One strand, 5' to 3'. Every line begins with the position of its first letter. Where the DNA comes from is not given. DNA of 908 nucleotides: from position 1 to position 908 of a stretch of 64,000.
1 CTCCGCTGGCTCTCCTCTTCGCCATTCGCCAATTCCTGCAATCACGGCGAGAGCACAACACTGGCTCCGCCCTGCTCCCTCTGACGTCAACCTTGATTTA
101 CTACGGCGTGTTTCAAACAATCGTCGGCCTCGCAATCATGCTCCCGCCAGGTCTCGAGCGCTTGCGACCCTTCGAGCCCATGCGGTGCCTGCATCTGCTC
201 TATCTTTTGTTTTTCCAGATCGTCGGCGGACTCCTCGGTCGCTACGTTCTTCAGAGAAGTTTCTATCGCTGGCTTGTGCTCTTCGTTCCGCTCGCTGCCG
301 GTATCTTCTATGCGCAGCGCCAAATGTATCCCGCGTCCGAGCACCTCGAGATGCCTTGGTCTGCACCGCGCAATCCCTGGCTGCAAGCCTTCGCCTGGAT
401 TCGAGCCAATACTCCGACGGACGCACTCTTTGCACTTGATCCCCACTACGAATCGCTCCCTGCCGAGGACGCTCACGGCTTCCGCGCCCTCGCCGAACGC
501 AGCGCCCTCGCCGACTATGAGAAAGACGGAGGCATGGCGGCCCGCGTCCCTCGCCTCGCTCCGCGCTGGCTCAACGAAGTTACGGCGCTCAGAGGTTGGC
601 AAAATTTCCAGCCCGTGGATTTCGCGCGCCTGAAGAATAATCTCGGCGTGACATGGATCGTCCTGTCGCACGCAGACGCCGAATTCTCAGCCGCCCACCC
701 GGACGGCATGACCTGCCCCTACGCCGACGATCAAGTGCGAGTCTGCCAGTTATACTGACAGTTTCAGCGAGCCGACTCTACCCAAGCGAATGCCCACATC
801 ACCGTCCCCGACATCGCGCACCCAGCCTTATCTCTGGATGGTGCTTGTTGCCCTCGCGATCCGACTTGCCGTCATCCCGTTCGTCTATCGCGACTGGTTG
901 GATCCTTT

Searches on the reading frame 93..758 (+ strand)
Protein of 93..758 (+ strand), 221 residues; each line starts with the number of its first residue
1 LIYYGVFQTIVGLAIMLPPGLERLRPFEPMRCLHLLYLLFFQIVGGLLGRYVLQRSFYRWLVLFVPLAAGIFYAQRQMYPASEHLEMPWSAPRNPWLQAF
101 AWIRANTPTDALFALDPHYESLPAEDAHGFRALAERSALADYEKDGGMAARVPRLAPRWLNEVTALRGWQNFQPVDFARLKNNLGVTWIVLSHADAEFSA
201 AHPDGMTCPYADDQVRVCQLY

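Call 17: search_protein_families(library=pfam, proteins=[window:93-758:+], max_evalue=0.00001)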
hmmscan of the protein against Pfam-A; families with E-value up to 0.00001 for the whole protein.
window:93-758:+ (221 aa): 1 family
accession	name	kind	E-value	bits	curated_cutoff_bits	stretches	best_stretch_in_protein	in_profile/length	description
PF20604.3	DUF6798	-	1.3e-07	31.7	26.9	1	95-142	2-41/61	Domain of unknown function (DUF6798)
